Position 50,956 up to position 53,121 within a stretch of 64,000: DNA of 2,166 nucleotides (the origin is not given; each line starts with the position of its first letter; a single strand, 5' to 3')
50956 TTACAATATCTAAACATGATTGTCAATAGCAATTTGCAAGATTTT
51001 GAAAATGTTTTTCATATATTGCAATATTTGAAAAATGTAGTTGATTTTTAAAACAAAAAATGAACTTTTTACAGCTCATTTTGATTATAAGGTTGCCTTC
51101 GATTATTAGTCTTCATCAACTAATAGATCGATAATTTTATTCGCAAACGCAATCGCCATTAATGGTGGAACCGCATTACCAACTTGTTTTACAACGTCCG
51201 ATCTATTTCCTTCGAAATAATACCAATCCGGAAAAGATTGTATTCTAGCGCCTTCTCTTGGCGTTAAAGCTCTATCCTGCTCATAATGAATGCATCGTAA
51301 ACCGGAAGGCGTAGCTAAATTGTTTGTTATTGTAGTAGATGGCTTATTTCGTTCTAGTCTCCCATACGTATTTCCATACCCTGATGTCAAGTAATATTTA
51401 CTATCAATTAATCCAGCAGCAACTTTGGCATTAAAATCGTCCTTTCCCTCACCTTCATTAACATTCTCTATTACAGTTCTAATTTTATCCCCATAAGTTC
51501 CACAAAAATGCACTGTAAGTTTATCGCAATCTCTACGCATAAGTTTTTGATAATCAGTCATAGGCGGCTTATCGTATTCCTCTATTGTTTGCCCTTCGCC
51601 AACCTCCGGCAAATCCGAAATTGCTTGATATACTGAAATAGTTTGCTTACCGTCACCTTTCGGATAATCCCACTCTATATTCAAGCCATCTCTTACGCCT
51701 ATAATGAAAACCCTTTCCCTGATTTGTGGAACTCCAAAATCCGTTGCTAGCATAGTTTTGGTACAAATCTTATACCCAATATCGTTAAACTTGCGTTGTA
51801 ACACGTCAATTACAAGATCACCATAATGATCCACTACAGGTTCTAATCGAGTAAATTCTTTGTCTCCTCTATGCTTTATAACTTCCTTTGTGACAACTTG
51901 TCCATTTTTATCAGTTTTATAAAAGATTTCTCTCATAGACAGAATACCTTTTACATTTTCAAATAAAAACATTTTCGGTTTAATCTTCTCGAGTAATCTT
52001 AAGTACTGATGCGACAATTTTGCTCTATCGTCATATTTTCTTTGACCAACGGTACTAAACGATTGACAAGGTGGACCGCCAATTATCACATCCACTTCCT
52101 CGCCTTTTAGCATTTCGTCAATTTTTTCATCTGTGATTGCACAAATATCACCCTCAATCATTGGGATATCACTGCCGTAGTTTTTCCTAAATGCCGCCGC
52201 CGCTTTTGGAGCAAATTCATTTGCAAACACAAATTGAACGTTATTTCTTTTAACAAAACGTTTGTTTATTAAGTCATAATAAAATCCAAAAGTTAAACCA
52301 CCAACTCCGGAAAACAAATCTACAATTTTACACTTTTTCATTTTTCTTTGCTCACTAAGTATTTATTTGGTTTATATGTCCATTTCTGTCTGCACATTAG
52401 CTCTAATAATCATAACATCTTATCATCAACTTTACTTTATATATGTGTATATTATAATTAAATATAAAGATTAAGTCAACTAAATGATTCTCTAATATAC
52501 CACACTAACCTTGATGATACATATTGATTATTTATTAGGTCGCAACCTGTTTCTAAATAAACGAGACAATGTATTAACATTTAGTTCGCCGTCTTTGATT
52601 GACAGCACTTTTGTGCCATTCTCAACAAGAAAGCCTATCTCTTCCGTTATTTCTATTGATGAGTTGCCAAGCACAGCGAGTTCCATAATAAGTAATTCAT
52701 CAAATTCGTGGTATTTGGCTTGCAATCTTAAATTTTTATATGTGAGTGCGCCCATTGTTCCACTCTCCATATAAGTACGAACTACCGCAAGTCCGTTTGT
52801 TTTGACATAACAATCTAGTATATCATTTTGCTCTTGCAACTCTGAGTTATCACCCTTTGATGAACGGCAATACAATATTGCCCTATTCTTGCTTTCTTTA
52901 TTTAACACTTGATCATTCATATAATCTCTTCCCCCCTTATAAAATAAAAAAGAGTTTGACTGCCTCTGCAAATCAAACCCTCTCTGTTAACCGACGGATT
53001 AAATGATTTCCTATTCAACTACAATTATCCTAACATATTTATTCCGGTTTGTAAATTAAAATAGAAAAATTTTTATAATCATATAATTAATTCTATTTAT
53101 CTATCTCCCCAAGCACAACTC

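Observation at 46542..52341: dcm ... vsr-bracketed cassette: GHKL (MORC-like) ATPase plus three proteins with no recognisable motif; candidate novel methylation-linked defence module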

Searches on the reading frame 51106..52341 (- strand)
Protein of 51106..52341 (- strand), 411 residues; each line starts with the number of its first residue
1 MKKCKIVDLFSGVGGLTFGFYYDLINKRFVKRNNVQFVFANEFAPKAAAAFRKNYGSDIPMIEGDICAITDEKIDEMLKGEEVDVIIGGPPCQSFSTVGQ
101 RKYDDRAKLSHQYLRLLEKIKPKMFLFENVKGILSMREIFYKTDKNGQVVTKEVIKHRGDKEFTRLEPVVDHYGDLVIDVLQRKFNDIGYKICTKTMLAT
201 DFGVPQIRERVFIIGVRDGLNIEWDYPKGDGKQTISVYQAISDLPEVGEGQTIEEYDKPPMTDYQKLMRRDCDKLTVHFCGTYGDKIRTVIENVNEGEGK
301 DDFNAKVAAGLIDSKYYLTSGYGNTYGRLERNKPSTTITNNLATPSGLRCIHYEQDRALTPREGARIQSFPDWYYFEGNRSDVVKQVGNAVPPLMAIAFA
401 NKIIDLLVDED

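Call 3: search_protein_families(library=pfam, proteins=[window:51106-52341:-], max_evalue=0.1)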
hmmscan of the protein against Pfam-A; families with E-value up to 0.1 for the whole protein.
window:51106-52341:- (411 aa): 1 family
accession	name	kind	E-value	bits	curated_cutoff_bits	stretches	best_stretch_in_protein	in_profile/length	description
PF00145.23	DNA_methylase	-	4.7e-62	210.7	22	2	171-404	116-323/324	C-5 cytosine-specific DNA methylase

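Call 4: search_protein_families(library=padloc, proteins=[window:51106-52341:-], max_evalue=0.1)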
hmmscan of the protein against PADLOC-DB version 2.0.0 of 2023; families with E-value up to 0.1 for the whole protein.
window:51106-52341:- (411 aa): 65 families (the best 25 are shown)
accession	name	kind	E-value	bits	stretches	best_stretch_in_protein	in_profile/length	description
PDLC03234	MTase_II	-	1.8e-96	321.7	2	174-407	132-366/375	Type II methyltransferase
PDLC03378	MTase_II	-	4.3e-90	300.5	1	3-409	2-332/344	Type II methyltransferase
PDLC03326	MTase_II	-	1e-80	269.9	2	178-407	135-376/412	Type II methyltransferase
PDLC00033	DruM2|DruM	-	4.5e-68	228.2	1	4-409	22-366/368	DNA cytosine methylase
PDLC03272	MTase_II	-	2.9e-62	209.1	1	1-407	72-390/407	Type II methyltransferase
PDLC03237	MTase_II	-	8.2e-59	197.4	3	6-137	796-923/1036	Type II methyltransferase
PDLC02649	DrmMII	-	8e-57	191.1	3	177-408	180-419/422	DrmMII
PDLC02656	DrmMII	-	1.9e-53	180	2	1-247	2-235/491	DrmMII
PDLC03225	MTase_II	-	8.5e-52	174.7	2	176-410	360-601/615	Type II methyltransferase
PDLC02650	DrmMII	-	1.2e-51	174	1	1-403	6-414/435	DrmMII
PDLC03279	MTase_II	-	1.5e-51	173.4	2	178-405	134-351/587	Type II methyltransferase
PDLC00026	DruM2|DruM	-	2.5e-49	166.7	1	2-407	3-318/336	DNA cytosine methylase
PDLC00031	DruM2|DruM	-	3.3e-48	162.6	3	3-136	11-127/361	DNA cytosine methylase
PDLC03232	MTase_II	-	6.4e-48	161.7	3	174-409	196-462/465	Type II methyltransferase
PDLC02648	DrmMII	-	9.6e-48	161.1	2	184-405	186-449/468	DrmMII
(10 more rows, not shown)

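Call 5: search_protein_families(library=ncbifam, proteins=[window:51106-52341:-], max_evalue=0.1)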
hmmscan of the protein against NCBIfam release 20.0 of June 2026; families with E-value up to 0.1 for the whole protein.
window:51106-52341:- (411 aa): 3 families
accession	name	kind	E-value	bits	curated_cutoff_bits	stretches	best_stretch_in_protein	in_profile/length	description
TIGR00675.1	dcm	superfamily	2.9e-55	188.2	100.65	2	6-136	1-116/329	DNA (cytosine-5-)-methyltransferase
NF007772.0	PRK10458.1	subfamily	5.8e-08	31.7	710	1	4-226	89-296/472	DNA cytosine methylase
NF009104.0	PRK12449.1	equivalog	0.014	15.3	70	1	177-223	10-56/80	acyl carrier protein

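Call 42: search_solved_structures(query=window:51106-52341:-, max_evalue=1e-10)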
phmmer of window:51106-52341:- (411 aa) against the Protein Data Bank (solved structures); distinct sequences matched with E-value up to 1e-10: 41.
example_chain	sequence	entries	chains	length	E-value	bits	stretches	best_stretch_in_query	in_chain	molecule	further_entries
3g7u_A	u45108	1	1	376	1.1e-26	97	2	5-136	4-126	Cytosine-specific methyltransferase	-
1dct_A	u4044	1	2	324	1.3e-26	96.8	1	6-137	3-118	PROTEIN (MODIFICATION METHYLASE HAEIII)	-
3ubt_Y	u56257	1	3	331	2.8e-25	92.4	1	6-137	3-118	Modification methylase HaeIII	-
5gut_A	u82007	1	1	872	5.5e-23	84.8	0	322-401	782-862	DNA (cytosine-5)-methyltransferase 1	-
5guv_A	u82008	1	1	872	1.3e-22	83.5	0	322-401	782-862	DNA (cytosine-5)-methyltransferase 1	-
3pt9_A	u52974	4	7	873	1.9e-22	83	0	322-401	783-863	DNA (cytosine-5)-methyltransferase 1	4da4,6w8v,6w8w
3pt6_A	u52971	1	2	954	3.1e-22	82.3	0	322-401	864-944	DNA (cytosine-5)-methyltransferase 1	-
9ped_A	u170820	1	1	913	4.1e-22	81.9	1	233-405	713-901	DNA (cytosine-5)-methyltransferase 1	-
9m5u_A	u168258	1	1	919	4.2e-22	81.9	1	233-405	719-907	DNA (cytosine-5)-methyltransferase 1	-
9v4p_A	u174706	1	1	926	4.3e-22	81.8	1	69-405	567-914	DNA (cytosine-5)-methyltransferase 1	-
8yf3_A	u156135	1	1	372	5.6e-22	81.5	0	35-219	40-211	Cytosine-specific methyltransferase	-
3av4_A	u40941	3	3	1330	1.4e-21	80.1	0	323-401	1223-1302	DNA (cytosine-5)-methyltransferase 1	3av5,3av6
5wy1_A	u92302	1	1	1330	1.4e-21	80.1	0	323-401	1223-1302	DNA (cytosine-5)-methyltransferase 1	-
6x9i_A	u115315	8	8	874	3.1e-21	79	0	322-400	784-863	DNA (cytosine-5)-methyltransferase 1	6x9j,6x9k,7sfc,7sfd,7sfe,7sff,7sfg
9peb_A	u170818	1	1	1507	3.3e-21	78.9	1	69-405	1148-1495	DNA (cytosine-5)-methyltransferase 1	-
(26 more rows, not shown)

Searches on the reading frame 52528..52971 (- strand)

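Call 36: search_protein_families(library=pfam, proteins=[window:52528-52971:-], max_evalue=0.001)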
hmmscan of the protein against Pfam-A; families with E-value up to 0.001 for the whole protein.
window:52528-52971:- (147 aa): 1 family
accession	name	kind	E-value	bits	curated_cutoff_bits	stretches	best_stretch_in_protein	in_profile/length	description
PF00239.26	Resolvase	-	2.8e-07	31.2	23.3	1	31-131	1-104/145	Resolvase, N terminal domain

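Call 37: search_protein_families(library=padloc, proteins=[window:52528-52971:-], max_evalue=0.00001)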
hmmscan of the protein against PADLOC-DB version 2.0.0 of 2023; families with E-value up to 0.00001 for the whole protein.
window:52528-52971:- (147 aa): 0 families
